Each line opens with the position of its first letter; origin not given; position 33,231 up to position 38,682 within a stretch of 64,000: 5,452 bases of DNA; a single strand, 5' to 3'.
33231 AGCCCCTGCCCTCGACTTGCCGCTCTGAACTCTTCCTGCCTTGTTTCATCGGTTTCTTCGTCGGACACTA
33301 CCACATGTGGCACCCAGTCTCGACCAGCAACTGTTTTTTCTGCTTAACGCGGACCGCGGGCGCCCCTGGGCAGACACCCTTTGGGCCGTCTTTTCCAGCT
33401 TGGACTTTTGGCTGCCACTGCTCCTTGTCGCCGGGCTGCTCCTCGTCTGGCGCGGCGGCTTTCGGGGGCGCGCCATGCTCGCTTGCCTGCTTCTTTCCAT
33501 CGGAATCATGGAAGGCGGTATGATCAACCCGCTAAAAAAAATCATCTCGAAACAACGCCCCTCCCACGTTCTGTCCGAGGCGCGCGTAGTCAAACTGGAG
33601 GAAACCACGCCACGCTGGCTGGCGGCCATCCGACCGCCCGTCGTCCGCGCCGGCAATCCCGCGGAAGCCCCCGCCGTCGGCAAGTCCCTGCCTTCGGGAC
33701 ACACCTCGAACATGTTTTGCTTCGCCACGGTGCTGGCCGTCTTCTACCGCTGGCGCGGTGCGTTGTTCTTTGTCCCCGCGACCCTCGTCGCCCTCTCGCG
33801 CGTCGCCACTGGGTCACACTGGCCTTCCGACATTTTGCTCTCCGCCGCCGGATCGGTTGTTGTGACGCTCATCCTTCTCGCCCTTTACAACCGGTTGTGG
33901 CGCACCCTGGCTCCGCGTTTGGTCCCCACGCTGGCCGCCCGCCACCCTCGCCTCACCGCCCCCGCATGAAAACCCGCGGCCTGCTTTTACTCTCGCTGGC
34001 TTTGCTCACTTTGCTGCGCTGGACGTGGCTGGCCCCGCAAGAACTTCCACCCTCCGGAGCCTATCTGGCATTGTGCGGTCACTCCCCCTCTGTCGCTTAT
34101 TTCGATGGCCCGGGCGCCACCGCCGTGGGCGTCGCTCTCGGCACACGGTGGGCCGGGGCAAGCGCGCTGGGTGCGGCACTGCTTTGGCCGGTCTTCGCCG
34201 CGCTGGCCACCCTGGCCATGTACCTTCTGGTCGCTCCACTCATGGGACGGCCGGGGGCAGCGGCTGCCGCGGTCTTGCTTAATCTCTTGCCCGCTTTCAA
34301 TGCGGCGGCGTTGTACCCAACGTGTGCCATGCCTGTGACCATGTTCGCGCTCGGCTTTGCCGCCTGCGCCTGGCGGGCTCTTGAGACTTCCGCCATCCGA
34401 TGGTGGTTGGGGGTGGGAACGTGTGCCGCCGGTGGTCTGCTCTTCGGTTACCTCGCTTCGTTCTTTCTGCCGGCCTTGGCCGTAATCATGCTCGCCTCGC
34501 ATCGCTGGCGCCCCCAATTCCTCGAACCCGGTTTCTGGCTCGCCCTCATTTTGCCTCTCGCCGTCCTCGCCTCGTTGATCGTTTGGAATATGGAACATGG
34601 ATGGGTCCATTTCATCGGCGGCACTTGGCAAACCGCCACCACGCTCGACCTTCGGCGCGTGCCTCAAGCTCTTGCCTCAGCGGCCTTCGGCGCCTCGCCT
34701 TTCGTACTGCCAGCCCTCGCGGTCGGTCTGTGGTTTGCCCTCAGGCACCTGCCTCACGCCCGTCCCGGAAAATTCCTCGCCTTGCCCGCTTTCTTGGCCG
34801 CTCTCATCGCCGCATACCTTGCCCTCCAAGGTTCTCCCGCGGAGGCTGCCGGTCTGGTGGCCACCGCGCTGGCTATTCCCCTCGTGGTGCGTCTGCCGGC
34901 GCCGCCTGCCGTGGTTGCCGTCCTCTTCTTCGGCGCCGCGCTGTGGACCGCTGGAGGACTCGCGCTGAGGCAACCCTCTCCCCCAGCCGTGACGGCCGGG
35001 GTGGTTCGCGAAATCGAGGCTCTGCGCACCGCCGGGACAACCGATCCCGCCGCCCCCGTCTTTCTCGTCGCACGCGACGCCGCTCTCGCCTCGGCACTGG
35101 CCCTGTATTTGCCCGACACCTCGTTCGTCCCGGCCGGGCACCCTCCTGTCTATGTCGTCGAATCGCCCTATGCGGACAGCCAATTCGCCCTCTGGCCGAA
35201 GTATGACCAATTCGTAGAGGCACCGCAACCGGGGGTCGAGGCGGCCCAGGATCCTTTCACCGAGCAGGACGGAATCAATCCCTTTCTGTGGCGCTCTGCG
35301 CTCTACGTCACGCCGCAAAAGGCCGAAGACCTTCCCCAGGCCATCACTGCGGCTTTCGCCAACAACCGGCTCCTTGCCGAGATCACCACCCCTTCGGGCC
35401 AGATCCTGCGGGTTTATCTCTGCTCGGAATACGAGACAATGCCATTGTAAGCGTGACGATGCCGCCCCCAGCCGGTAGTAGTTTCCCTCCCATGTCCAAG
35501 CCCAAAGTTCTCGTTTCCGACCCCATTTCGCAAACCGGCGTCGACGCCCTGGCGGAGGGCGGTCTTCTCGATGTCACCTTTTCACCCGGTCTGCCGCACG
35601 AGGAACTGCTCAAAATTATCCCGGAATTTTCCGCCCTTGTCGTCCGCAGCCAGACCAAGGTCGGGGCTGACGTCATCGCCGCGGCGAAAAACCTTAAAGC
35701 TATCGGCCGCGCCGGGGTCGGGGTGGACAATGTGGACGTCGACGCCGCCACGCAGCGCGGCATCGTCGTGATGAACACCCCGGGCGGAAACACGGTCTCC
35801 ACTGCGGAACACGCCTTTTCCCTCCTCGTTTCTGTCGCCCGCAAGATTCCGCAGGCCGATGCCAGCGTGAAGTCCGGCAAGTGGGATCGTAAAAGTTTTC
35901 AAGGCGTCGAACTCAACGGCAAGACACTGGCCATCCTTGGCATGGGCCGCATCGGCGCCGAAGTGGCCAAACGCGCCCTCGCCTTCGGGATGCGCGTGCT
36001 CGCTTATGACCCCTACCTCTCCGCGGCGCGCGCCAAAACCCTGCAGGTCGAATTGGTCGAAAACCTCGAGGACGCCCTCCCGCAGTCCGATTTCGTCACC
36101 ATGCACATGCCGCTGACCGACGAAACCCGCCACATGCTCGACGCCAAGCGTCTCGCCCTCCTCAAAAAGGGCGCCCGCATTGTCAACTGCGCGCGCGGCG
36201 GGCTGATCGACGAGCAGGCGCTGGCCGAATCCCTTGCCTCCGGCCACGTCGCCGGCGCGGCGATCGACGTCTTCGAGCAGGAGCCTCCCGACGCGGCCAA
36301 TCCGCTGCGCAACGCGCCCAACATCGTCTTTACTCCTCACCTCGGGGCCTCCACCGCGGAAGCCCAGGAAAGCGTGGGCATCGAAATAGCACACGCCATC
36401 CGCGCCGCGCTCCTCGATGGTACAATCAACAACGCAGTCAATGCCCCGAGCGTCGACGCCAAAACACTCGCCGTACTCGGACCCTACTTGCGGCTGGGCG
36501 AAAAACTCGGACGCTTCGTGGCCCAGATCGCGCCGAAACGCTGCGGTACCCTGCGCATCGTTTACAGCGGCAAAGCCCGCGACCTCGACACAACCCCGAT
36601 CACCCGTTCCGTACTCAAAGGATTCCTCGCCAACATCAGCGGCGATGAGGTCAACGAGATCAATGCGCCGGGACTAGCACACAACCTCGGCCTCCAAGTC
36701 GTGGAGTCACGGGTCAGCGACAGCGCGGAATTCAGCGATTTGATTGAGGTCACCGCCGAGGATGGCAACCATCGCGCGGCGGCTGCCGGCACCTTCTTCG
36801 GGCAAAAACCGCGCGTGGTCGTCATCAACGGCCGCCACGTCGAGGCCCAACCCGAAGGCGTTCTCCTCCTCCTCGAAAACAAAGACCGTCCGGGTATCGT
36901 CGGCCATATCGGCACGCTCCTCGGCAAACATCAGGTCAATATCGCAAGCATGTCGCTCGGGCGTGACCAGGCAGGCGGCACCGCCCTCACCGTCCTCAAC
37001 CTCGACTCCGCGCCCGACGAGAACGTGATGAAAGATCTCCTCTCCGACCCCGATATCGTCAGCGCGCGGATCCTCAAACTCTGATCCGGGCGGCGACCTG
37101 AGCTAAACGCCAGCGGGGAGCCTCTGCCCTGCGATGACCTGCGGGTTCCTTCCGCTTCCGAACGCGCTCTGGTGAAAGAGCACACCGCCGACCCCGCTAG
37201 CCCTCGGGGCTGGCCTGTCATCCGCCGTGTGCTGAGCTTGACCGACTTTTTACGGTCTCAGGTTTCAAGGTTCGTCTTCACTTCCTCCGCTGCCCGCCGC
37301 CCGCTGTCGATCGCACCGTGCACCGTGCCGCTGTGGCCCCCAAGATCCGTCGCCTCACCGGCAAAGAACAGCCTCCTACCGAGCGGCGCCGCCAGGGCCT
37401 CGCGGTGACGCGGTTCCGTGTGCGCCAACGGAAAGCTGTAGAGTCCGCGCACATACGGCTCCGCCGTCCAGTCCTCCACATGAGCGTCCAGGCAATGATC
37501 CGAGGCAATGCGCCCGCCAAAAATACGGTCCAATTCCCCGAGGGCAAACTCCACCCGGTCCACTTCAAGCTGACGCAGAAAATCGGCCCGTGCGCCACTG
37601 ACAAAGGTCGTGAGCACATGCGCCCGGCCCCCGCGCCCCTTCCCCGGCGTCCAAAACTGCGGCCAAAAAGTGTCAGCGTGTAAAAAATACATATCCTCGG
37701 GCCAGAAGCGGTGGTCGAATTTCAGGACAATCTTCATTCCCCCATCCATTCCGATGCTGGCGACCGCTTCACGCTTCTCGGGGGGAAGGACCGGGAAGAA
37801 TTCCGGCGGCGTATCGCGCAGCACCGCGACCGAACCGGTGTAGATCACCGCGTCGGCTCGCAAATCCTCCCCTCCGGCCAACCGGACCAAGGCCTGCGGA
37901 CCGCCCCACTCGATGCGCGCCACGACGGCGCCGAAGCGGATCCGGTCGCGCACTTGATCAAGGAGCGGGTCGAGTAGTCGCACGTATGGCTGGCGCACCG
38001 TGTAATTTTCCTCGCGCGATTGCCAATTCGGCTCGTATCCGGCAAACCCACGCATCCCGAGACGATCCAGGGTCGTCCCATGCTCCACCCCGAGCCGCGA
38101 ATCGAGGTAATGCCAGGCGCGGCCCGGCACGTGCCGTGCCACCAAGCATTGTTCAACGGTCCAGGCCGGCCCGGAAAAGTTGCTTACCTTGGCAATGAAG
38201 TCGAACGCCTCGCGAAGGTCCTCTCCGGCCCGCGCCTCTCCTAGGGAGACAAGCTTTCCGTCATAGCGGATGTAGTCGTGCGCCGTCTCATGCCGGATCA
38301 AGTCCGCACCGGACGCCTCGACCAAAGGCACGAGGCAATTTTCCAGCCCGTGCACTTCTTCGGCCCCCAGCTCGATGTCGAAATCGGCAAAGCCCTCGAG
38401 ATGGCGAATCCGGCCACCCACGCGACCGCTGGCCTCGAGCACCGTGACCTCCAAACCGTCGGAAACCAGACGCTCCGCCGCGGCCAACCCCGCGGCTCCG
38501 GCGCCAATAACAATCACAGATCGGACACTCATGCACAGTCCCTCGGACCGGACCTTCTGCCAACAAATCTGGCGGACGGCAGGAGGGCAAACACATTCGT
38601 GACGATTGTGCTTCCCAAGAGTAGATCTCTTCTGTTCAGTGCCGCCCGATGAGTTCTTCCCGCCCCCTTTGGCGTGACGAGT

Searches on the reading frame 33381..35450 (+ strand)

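Call 36: search_protein_families(library=pfam, proteins=[window:33381-35450:+], max_evalue=0.01)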
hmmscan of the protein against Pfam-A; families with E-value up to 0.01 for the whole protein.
window:33381-35450:+ (689 aa): 1 family
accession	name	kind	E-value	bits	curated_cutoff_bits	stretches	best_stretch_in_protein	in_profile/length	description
PF13231.12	PMT_2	-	2.9e-14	54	26.1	1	252-402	11-160/160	Dolichyl-phosphate-mannose-protein mannosyltransferase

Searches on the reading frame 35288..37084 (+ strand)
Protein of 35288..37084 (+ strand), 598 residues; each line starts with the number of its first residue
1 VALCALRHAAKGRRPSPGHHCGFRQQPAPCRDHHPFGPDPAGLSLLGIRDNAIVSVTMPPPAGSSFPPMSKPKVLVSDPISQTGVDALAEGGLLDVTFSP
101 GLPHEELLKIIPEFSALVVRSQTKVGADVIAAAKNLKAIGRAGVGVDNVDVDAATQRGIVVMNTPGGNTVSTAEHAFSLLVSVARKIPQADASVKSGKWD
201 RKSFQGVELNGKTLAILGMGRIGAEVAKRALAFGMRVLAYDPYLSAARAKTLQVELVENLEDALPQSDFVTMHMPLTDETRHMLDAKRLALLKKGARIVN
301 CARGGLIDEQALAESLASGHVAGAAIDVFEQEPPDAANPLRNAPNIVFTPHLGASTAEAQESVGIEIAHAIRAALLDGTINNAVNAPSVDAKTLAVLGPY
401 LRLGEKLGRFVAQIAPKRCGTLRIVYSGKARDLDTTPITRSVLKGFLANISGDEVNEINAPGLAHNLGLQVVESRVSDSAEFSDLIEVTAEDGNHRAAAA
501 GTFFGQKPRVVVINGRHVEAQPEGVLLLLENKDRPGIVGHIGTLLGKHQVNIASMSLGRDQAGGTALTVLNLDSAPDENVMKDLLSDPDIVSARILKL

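Call 36: search_protein_families(library=pfam, proteins=[window:35288-37084:+], max_evalue=0.01)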
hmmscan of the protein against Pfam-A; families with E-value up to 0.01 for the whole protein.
window:35288-37084:+ (598 aa): 9 families
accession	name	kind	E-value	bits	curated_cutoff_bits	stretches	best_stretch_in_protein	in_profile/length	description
PF02826.25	2-Hacid_dh_C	-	5e-66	221.9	25.1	1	178-353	2-178/178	D-isomer specific 2-hydroxyacid dehydrogenase, NAD binding domain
PF00389.36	2-Hacid_dh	-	6.8e-39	133.1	24.6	1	74-385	1-134/134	D-isomer specific 2-hydroxyacid dehydrogenase, catalytic domain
PF19304.4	PGDH_inter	-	1.1e-25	90.5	27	1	397-514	2-119/119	D-3-phosphoglycerate dehydrogenase intervening domain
PF01842.31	ACT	-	4.5e-11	42.7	27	1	526-585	2-62/66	ACT domain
PF03446.21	NAD_binding_2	-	1.8e-05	25.2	21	1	214-318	2-109/161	NAD binding domain of 6-phosphogluconate dehydrogenase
PF22629.2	ACT_AHAS_ss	-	0.00058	20.4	27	1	529-584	3-59/67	AHAS small subunit-like ACT domain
PF03720.21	UDPG_MGDP_dh_C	-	0.0017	19.1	30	1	226-290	22-86/103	UDP-glucose/GDP-mannose dehydrogenase family, UDP binding domain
PF03807.23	F420_oxidored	-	0.0021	19.1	21.6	0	214-277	2-70/94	NADP oxidoreductase coenzyme F420-dependent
PF13291.12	ACT_4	-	0.0035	18.4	27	0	529-592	11-77/80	ACT domain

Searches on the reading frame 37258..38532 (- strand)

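Call 9: search_protein_families(library=pfam, proteins=[window:37258-38532:-], max_evalue=0.001)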
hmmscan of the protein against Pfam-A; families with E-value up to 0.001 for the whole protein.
window:37258-38532:- (424 aa): 9 families
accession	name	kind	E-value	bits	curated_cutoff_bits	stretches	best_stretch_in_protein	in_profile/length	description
PF01593.30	Amino_oxidase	-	3.1e-56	192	19.8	1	14-418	2-442/443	Flavin containing amine oxidoreductase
PF13450.12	NAD_binding_8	-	6.7e-10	39.5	21.9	1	8-62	1-54/68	NAD(P)-binding Rossmann-like domain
PF03486.20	HI0933_like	-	1.3e-07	31.8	50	1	5-43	2-40/244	HI0933-like protein Rossmann domain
PF00890.30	FAD_binding_2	-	1.6e-06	28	20.4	1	6-50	2-46/414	FAD binding domain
PF07992.20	Pyr_redox_2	-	1.3e-05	25.3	26.1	1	5-38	2-36/291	Pyridine nucleotide-disulphide oxidoreductase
PF12831.13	FAD_oxidored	-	7.5e-05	22.6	27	1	6-41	2-37/416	FAD dependent oxidoreductase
PF01946.23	Thi4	-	0.00021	21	26.2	1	5-41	19-56/235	Thi4 family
PF05834.18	Lycopene_cycl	-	0.00037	20.1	23.4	1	6-38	2-36/380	Lycopene cyclase protein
PF01266.30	DAO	-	0.00098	19.2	27.9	0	6-41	2-38/353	FAD dependent oxidoreductase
